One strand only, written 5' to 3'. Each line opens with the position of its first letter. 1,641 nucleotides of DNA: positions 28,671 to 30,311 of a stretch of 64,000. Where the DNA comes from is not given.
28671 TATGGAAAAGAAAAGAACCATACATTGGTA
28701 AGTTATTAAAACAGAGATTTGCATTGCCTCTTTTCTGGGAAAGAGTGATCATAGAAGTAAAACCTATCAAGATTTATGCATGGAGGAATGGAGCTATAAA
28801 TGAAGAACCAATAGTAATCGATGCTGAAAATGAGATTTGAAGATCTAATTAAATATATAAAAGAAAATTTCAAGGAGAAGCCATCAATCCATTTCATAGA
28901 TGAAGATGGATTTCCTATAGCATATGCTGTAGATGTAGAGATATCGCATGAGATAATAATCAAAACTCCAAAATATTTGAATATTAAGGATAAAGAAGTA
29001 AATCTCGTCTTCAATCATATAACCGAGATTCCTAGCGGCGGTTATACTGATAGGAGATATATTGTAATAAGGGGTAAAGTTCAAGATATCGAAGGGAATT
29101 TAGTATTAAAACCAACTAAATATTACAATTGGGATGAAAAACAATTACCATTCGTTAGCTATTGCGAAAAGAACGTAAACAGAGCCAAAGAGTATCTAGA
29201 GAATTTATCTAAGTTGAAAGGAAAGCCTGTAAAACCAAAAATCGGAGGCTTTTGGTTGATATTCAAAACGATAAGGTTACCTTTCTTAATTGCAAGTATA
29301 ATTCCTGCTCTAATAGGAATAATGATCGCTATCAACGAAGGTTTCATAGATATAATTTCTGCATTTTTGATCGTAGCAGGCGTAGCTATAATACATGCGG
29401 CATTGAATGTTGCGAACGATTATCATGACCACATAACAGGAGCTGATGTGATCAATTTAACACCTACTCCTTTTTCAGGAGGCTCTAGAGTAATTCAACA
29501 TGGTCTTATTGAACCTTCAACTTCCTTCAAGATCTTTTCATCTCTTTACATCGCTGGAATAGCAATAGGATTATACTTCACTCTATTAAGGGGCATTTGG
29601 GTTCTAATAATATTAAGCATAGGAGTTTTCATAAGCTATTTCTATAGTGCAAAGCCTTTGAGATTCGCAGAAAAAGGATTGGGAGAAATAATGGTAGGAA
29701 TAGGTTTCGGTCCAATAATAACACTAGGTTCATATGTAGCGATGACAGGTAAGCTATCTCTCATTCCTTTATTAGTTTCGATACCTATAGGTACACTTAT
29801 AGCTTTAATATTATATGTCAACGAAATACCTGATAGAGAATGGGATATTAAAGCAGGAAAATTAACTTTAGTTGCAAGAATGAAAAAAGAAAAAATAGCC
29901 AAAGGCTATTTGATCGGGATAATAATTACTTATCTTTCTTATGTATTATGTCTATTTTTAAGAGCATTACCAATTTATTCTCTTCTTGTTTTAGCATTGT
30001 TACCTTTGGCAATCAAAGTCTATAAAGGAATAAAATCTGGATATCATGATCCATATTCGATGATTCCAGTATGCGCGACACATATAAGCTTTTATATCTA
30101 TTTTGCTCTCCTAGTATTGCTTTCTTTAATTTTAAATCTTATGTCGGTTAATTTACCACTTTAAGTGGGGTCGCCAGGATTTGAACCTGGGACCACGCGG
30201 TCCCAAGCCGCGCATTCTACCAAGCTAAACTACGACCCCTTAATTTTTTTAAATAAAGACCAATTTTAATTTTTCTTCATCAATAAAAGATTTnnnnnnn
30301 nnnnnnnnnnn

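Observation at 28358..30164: Tandem FMN-binding split-barrel domains, the second fused to a MenA-like UbiA prenyltransferase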

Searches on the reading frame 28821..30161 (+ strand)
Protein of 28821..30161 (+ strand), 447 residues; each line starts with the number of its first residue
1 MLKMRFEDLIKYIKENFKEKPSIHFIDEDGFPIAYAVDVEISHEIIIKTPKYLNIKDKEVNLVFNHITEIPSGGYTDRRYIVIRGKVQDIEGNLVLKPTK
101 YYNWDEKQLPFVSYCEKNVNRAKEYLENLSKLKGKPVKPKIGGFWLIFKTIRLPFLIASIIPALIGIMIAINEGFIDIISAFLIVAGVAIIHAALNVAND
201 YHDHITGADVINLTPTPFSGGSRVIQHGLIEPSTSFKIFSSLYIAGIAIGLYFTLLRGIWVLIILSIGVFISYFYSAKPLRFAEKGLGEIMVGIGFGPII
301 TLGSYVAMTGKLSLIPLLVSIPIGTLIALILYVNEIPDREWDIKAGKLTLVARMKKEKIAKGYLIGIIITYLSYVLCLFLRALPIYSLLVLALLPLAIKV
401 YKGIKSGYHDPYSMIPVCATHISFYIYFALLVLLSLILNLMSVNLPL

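Call 3: search_protein_families(library=pfam, proteins=[window:28821-30161:+], max_evalue=1)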
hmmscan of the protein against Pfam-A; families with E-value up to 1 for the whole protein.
window:28821-30161:+ (447 aa): 1 family
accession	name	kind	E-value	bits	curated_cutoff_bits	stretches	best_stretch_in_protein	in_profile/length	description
PF01040.23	UbiA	-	1.3e-29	103.6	34.2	1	160-400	2-227/250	UbiA prenyltransferase family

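Call 4: search_protein_families(library=ncbifam, proteins=[window:28821-30161:+], max_evalue=1)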
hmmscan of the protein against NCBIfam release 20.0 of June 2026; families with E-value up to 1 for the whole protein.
window:28821-30161:+ (447 aa): 13 families
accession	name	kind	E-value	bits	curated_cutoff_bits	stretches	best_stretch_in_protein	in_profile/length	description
NF004751.0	PRK06080.1-3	equivalog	6.8e-37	127.6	264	1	149-438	15-295/296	1,4-dihydroxy-2-naphthoate polyprenyltransferase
NF004749.0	PRK06080.1-1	equivalog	4.8e-34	117.9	277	1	146-440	21-309/311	1,4-dihydroxy-2-naphthoate polyprenyltransferase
NF004617.0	PRK05951.1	equivalog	1.1e-27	97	239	1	176-401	47-267/306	prenyltransferase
TIGR02235.1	menA_cyano-plnt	equivalog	1.5e-27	96.6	225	1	148-432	3-279/285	2-carboxy-1,4-naphthoquinone phytyltransferase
NF009926.0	PRK13387.1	equivalog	1e-23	84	316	2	146-300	5-155/317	1,4-dihydroxy-2-naphthoate polyprenyltransferase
TIGR00751.1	menA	equivalog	6.3e-19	68.5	102.15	1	153-433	5-282/284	1,4-dihydroxy-2-naphthoate octaprenyltransferase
NF004750.0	PRK06080.1-2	equivalog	3.6e-18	65.9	346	1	152-437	17-299/301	1,4-dihydroxy-2-naphthoate polyprenyltransferase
NF004753.0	PRK06080.1-5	equivalog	3.2e-17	62.7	555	1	150-438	17-305/312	1,4-dihydroxy-2-naphthoate polyprenyltransferase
NF004752.0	PRK06080.1-4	subfamily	2.8e-15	56.7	289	1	151-402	10-264/300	1,4-dihydroxy-2-naphthoate polyprenyltransferase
NF004754.0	PRK06080.1-6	equivalog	5.7e-12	45.6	522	1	152-439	20-304/308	1,4-dihydroxy-2-naphthoate polyprenyltransferase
NF005742.0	PRK07566.1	equivalog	3.4e-07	29.7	313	1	183-398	71-274/315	chlorophyll synthase ChlG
NF009523.0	PRK12884.1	equivalog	0.0001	21.6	269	1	149-391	9-233/279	prenyltransferase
NF038346.1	FtsX_actino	exception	0.18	11.1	250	1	150-172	225-247/308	permease-like cell division protein FtsX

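Call 6: find_homologous_proteins(query=window:28821-30161:+, max_evalue=0.001)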
Query window:28821-30161:+ (447 aa): 1998 proteins with E <= 0.001 among 8000 candidates; the best 120 are listed.
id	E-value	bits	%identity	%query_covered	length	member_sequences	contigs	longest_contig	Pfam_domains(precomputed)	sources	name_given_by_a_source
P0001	9.9e-276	933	95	99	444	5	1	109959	PF01040.24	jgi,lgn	jgi:1,4-dihydroxy-2-naphthoate octaprenyltransferase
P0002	1.4e-263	893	88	99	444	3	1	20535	PF01040.24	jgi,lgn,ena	-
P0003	3.9e-189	647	66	94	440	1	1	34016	PF01040.24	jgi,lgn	-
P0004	7.1e-183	627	66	95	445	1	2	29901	PF01040.24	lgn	-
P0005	3.1e-117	411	45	97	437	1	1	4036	PF01040.24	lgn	-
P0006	6.7e-116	406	47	96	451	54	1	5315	PF01040.24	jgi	jgi:1,4-dihydroxy-2-naphthoate octaprenyltransferase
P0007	1.6e-114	402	45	94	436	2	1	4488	PF01040.24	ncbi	-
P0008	6.1e-113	396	46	94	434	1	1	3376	PF01040.24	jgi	-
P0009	1.5e-112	395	46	94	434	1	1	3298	PF01040.24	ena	-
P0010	8.3e-112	393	43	90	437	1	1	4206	PF01040.24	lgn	-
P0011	8.4e-112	393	48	89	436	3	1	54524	PF01040.24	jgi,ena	-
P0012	9.2e-112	392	46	91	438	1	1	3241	PF01040.24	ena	-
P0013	1.6e-111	392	43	98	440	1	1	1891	PF01040.24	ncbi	-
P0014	2.1e-111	391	45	90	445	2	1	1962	PF01040.24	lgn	-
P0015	2.7e-111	391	43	98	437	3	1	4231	PF01040.24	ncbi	-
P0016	3.0e-110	387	45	95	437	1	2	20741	PF01040.24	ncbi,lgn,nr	ncbi:MAG: 1,4-dihydroxy-2-naphthoate octaprenyltransferase [Candidatus Caldarchaeum sp.]|nr:1,4-dihy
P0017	3.0e-110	387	45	95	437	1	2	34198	PF01040.24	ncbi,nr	ncbi:MAG: 1,4-dihydroxy-2-naphthoate octaprenyltransferase [Candidatus Caldarchaeum sp.]|nr:1,4-dihy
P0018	7.0e-110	386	44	94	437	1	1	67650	PF01040.24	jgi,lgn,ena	-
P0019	8.5e-110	386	43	96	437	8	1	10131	PF01040.24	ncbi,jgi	ncbi:MAG: prenyltransferase [Candidatus Bathyarchaeia archaeon]|jgi:1,4-dihydroxy-2-naphthoate octap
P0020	9.1e-110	386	46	89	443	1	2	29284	PF01040.24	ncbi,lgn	ncbi:MAG: 1,4-dihydroxy-2-naphthoate octaprenyltransferase [Nitrososphaerales archaeon]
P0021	1.4e-109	385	44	94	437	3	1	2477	PF01040.24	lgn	-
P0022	2.5e-109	384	44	90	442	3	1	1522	PF01040.24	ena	-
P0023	4.2e-109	384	44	94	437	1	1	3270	PF01040.24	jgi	jgi:1,4-dihydroxy-2-naphthoate octaprenyltransferase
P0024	5.0e-109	383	44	93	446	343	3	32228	PF01040.24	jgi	jgi:1,4-dihydroxy-2-naphthoate octaprenyltransferase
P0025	6.2e-109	383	44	94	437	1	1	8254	PF01040.24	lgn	-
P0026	7.5e-109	383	44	94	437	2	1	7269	PF01040.24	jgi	jgi:1,4-dihydroxy-2-naphthoate octaprenyltransferase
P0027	9.2e-109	383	43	98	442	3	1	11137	PF01040.24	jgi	-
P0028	1.0e-108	382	45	94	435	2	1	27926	PF01040.24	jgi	-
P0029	1.6e-108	382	45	94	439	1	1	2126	PF01040.24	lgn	-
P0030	1.9e-108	382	44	94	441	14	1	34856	PF01040.24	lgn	-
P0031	2.3e-108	381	43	91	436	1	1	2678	PF01040.24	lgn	-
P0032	2.8e-108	381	44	92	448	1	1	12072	PF01040.24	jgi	-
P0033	2.9e-108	381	45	90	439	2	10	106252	PF01040.24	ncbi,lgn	ncbi:MAG: 1,4-dihydroxy-2-naphthoate octaprenyltransferase [Candidatus Caldarchaeum sp.]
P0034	4.2e-108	380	45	89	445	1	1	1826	PF01040.24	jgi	-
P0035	5.4e-108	380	44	91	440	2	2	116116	PF01040.24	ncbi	-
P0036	1.1e-107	379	43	99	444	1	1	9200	PF01040.24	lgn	-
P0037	2.2e-107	378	45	93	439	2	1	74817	PF01040.24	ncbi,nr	ncbi:1,4-dihydroxy-2-naphthoate octaprenyltransferase [Candidatus Calditenuaceae archaeon HR02]|nr:1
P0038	2.3e-107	378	43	95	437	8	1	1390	PF01040.24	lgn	-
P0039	2.9e-107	378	42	94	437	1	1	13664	PF01040.24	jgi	jgi:1,4-dihydroxy-2-naphthoate octaprenyltransferase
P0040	7.3e-107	376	44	98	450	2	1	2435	PF01040.24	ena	-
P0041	8.5e-107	376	44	89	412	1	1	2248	PF01040.24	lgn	-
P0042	9.7e-107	376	43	92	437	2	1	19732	PF01040.24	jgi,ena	jgi:1,4-dihydroxy-2-naphthoate octaprenyltransferase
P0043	9.7e-107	376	44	94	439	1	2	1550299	PF01040.24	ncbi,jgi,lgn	jgi:1,4-dihydroxy-2-naphthoate octaprenyltransferase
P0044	1.0e-106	376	45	90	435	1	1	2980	PF01040.24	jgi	jgi:1,4-dihydroxy-2-naphthoate octaprenyltransferase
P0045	2.0e-106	375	45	90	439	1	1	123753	PF01040.24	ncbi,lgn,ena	-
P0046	2.1e-106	375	44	90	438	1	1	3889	PF01040.24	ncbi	-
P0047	2.3e-106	375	40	98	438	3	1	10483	PF01040.24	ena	-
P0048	2.5e-106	375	45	94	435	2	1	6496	PF01040.24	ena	-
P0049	2.7e-106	374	44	94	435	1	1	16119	PF01040.24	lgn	-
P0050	4.2e-106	374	44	94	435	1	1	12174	PF01040.24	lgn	-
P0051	4.9e-106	374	43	93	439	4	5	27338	PF01040.24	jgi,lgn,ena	-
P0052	1.2e-105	372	44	92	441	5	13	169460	PF01040.24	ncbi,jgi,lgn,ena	ncbi:MAG: prenyltransferase [Nitrososphaerota archaeon]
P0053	1.2e-105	372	44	94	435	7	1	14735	PF01040.24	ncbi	-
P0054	1.5e-105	372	45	90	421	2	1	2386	PF01040.24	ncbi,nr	ncbi:MAG: prenyltransferase, partial [Aigarchaeota archaeon]|nr:prenyltransferase [Aigarchaeota arch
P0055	2.7e-105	371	40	98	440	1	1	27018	PF01040.24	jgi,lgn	jgi:1,4-dihydroxy-2-naphthoate octaprenyltransferase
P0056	5.8e-105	370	45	91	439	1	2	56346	PF01040.24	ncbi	-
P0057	9.9e-105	369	45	91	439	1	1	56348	PF01040.24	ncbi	-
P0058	1.2e-104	369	43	94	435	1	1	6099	PF01040.24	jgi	-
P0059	1.3e-104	369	39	98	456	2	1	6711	PF01040.24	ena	-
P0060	2.1e-104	368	43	94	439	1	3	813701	PF01040.24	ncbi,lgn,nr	ncbi:MAG: prenyltransferase [Nitrososphaerota archaeon]|nr:prenyltransferase [Candidatus Calditenuac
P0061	3.1e-104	368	43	93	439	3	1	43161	PF01040.24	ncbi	-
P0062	3.6e-104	367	44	91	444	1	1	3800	PF01040.24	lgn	-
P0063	6.2e-104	367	44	89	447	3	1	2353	PF01040.24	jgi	jgi:1,4-dihydroxy-2-naphthoate polyprenyltransferase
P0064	7.2e-104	366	42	94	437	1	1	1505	PF01040.24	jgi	-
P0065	9.2e-104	366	45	90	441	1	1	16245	PF01040.24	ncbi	ncbi:MAG: prenyltransferase [Candidatus Caldarchaeales archaeon]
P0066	1.1e-103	366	42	94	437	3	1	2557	PF01040.24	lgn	-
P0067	1.5e-103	365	44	95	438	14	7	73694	PF01040.24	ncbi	ncbi:MAG: 1,4-dihydroxy-2-naphthoate octaprenyltransferase [Candidatus Caldarchaeum sp.]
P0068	2.1e-103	365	42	93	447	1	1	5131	PF01040.24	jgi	jgi:1,4-dihydroxy-2-naphthoate octaprenyltransferase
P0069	2.8e-103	365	42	91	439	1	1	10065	PF01040.24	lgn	-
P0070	3.5e-103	364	44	91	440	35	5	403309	PF01040.24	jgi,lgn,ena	jgi:1,4-dihydroxy-2-naphthoate octaprenyltransferase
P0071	6.3e-103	363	42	90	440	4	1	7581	PF01040.24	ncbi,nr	ncbi:MAG: 1,4-dihydroxy-2-naphthoate octaprenyltransferase [Candidatus Caldarchaeum sp.]|nr:1,4-dihy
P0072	1.1e-102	363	42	94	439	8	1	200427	PF01040.24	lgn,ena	-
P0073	1.1e-102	363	43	94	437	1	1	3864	PF01040.24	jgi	jgi:1,4-dihydroxy-2-naphthoate octaprenyltransferase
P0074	1.4e-102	362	43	91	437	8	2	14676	PF01040.24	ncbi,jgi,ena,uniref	ncbi:MAG: 1,4-dihydroxy-2-naphthoate octaprenyltransferase [Candidatus Caldarchaeum sp.]|uniref:1,4-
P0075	1.5e-102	362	43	93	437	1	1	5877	PF01040.24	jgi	jgi:1,4-dihydroxy-2-naphthoate octaprenyltransferase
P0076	2.7e-102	361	42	94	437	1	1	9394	PF01040.24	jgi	jgi:1,4-dihydroxy-2-naphthoate octaprenyltransferase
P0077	3.7e-102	361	41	94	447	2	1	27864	PF01040.24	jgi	jgi:1,4-dihydroxy-2-naphthoate octaprenyltransferase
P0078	7.7e-102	360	43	93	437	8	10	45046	PF01040.24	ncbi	ncbi:MAG: 1,4-dihydroxy-2-naphthoate octaprenyltransferase [Candidatus Caldarchaeum sp.]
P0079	1.4e-101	359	43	94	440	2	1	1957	PF01040.24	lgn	-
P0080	1.6e-101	359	43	92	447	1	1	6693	PF01040.24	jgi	jgi:1,4-dihydroxy-2-naphthoate octaprenyltransferase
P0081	3.1e-101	358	42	90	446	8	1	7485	PF01040.24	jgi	jgi:1,4-dihydroxy-2-naphthoate octaprenyltransferase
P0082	4.0e-101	357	42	91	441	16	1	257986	PF01040.24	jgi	-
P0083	4.5e-101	357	42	91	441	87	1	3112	PF01040.24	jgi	jgi:1,4-dihydroxy-2-naphthoate octaprenyltransferase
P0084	4.5e-101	357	41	95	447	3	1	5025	PF01040.24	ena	-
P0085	6.1e-101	357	41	93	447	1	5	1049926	PF01040.24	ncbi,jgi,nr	ncbi:MAG TPA: prenyltransferase [Actinomycetota bacterium]|jgi:1,4-dihydroxy-2-naphthoate octaprenyl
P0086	1.4e-100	356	41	93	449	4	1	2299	PF01040.24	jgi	jgi:1,4-dihydroxy-2-naphthoate octaprenyltransferase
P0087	1.5e-100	356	43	89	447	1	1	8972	PF01040.24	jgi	jgi:1,4-dihydroxy-2-naphthoate octaprenyltransferase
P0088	2.3e-100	355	42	89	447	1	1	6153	PF01040.24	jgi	jgi:1,4-dihydroxy-2-naphthoate octaprenyltransferase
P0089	3.3e-100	354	42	93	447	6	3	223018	PF01040.24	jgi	jgi:1,4-dihydroxy-2-naphthoate octaprenyltransferase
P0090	7.8e-100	353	44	91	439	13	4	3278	PF01040.24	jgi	jgi:1,4-dihydroxy-2-naphthoate octaprenyltransferase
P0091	9.2e-100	353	41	89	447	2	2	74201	PF01040.24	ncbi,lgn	ncbi:MAG: prenyltransferase [Actinomycetota bacterium]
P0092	1.1e-99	353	42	93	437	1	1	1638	PF01040.24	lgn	-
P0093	1.6e-99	352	42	89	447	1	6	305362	PF01040.24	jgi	jgi:1,4-dihydroxy-2-naphthoate octaprenyltransferase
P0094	1.8e-99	352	42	90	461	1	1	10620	PF01040.24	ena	-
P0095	2.9e-99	351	40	94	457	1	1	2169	PF01040.24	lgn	-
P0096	3.9e-99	351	42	89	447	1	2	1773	PF01040.24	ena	-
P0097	4.8e-99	351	44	87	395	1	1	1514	PF01040.24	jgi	jgi:1,4-dihydroxy-2-naphthoate octaprenyltransferase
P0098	6.4e-99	350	43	92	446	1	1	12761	PF01040.24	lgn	-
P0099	7.4e-99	350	40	94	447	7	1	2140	PF01040.24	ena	-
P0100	1.7e-98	349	39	95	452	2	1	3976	PF01040.24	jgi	jgi:1,4-dihydroxy-2-naphthoate octaprenyltransferase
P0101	2.9e-98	348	39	94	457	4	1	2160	PF01040.24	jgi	jgi:1,4-dihydroxy-2-naphthoate octaprenyltransferase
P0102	3.1e-98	348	41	90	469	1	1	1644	PF01040.24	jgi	jgi:1,4-dihydroxy-2-naphthoate octaprenyltransferase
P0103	3.8e-98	348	41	89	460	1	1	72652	PF01040.24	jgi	jgi:1,4-dihydroxy-2-naphthoate polyprenyltransferase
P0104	4.2e-98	347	39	98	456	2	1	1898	PF01040.24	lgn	-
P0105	4.3e-98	347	39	94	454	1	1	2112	PF01040.24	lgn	-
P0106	5.7e-98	347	40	90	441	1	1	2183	PF01040.24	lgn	-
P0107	8.7e-98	346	40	92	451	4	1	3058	PF01040.24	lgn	-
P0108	1.1e-97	346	39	95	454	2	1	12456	PF01040.24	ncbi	-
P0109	1.1e-97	346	37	98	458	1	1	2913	PF01040.24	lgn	-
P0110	1.2e-97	346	44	89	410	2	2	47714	PF01040.24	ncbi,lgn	ncbi:MAG: prenyltransferase [Nitrososphaerota archaeon]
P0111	1.6e-97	346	42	91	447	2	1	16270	PF01040.24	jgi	jgi:1,4-dihydroxy-2-naphthoate octaprenyltransferase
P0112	1.8e-97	345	38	94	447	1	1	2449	PF01040.24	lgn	-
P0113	2.1e-97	345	40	93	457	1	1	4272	PF01040.24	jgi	jgi:1,4-dihydroxy-2-naphthoate polyprenyltransferase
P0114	2.3e-97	345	39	93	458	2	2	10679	PF01040.24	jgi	jgi:1,4-dihydroxy-2-naphthoate polyprenyltransferase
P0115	5.0e-97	344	39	94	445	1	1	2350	PF01040.24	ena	-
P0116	5.0e-97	344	39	98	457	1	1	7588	PF01040.24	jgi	jgi:1,4-dihydroxy-2-naphthoate octaprenyltransferase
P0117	5.5e-97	344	40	90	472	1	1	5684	PF01040.24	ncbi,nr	ncbi:MAG TPA: prenyltransferase [Candidatus Limnocylindrales bacterium]|nr:prenyltransferase [Candid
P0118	5.9e-97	344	39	99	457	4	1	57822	PF01040.24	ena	-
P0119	6.5e-97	344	41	92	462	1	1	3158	PF01040.24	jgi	jgi:1,4-dihydroxy-2-naphthoate octaprenyltransferase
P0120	6.7e-97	343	42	90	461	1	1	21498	PF01040.24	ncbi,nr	ncbi:MAG TPA: prenyltransferase [Candidatus Limnocylindria bacterium]|nr:prenyltransferase [Candidat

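Call 15: find_encoding_contigs(protein=P0043, flank=8000, max_places=2)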
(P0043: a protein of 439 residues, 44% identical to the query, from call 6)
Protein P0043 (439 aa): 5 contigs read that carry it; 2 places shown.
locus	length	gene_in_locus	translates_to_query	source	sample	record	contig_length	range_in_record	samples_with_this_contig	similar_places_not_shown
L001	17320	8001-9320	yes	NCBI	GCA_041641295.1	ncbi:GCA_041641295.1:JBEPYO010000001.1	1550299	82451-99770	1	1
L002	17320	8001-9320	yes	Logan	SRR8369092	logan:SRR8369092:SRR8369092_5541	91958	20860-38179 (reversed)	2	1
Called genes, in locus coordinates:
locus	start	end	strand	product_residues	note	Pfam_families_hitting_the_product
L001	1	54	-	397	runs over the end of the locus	PF01966:HD, PF19276:HD_assoc_2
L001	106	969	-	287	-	PF01040:UbiA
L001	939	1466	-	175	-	PF02778:tRNA_int_endo_N, PF01974:tRNA_int_endo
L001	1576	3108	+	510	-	PF00587:tRNA-synt_2b (faint), PF01409:tRNA-synt_2d, PF17759:tRNA_synthFbeta (weak)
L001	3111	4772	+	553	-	PF03484:B5, PF01409:tRNA-synt_2d, PF17759:tRNA_synthFbeta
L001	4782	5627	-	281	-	PF00800:PDT, PF01842:ACT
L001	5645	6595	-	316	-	PF01012:ETF, PF00766:ETF_alpha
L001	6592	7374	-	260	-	PF01012:ETF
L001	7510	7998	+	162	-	PF01243:PNPOx_N, PF16242:Pyrid_ox_like (weak)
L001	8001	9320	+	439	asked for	PF01040:UbiA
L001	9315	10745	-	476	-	PF07690:MFS_1, PF00083:Sugar_tr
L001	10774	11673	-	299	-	PF02598:Methyltrn_RNA_3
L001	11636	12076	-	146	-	PF01951:Archease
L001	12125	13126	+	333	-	PF00288:GHMP_kinases_N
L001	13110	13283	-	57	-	-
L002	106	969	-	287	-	PF01040:UbiA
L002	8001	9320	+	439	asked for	PF01040:UbiA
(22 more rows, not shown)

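Call 16: find_encoding_contigs(protein=P0085, flank=8000, max_places=2)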
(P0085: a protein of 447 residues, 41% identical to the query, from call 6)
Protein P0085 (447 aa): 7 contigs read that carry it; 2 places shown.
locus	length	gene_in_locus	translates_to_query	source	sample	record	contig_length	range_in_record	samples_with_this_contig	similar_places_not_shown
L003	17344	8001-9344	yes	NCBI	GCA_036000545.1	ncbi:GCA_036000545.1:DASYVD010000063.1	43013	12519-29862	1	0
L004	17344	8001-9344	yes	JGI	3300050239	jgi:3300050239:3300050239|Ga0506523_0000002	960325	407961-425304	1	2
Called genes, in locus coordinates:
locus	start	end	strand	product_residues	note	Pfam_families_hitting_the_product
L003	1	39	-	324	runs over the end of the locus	PF00762:Ferrochelatase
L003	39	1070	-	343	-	PF01208:URO-D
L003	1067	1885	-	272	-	PF01209:Ubie_methyltran (weak), PF13489:Methyltransf_23, PF08241:Methyltransf_11, PF08242:Methyltransf_12, PF13649:Methyltransf_25, PF13847:Methyltransf_31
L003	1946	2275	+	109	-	PF12852:Cupin_6 (weak), PF03079:ARD (weak), PF07883:Cupin_2, PF02311:AraC_binding (weak)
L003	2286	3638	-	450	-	-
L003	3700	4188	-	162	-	PF11969:DcpS_C (weak), PF01230:HIT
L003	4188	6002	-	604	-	PF07973:tRNA_SAD, PF00587:tRNA-synt_2b, PF03129:HGTP_anticodon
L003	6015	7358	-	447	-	-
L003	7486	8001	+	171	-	PF01243:PNPOx_N, PF12900:Pyridox_ox_2 (weak)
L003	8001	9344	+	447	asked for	PF01040:UbiA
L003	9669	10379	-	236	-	PF01209:Ubie_methyltran, PF13489:Methyltransf_23 (weak), PF13847:Methyltransf_31 (faint), PF08241:Methyltransf_11, PF08242:Methyltransf_12 (weak), PF13649:Methyltransf_25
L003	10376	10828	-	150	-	PF19853:DUF6328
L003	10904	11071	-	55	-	-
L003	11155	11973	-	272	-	PF04542:Sigma70_r2, PF13384:HTH_23 (faint), PF04539:Sigma70_r3, PF08281:Sigma70_r4_2, PF04545:Sigma70_r4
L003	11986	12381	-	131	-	PF13581:HATPase_c_2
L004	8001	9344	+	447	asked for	PF01040:UbiA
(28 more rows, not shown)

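Call 35: list_cluster_members(proteins=[window:28830-30161:+, window:28358-28837:+, window:26369-27508:-, window:30294-31325:+])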
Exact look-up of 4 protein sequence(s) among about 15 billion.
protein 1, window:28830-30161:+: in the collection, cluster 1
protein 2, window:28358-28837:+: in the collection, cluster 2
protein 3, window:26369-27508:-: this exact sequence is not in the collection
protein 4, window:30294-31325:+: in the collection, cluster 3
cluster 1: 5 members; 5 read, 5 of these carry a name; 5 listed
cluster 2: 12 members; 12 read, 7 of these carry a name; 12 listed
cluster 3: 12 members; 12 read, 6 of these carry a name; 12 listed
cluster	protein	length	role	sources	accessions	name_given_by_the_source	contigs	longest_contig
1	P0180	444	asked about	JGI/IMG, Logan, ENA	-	1,4-dihydroxy-2-naphthoate octaprenyltransferase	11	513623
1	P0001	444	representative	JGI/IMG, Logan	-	1,4-dihydroxy-2-naphthoate octaprenyltransferase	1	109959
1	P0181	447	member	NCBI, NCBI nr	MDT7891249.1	MAG: prenyltransferase [Thermoproteota archaeon] | prenyltransferase [Thermoproteota archaeon]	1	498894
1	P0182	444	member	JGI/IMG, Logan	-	1,4-dihydroxy-2-naphthoate octaprenyltransferase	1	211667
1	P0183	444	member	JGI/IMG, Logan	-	1,4-dihydroxy-2-naphthoate octaprenyltransferase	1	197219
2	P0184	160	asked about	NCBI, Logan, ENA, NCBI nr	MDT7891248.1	MAG: pyridoxamine 5'-phosphate oxidase family protein [Thermoproteota archaeon] | pyridoxamine 5'-phosphate oxidase family protein [Thermoproteota archaeon]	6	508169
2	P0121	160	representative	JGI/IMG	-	general stress protein 26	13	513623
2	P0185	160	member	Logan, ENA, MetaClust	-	\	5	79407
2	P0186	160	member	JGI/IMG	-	general stress protein 26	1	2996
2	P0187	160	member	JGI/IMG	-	general stress protein 26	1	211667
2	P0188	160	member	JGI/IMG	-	general stress protein 26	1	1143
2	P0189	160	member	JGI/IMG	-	general stress protein 26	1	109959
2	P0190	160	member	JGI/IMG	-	-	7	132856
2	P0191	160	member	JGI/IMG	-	-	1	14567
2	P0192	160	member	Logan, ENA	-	-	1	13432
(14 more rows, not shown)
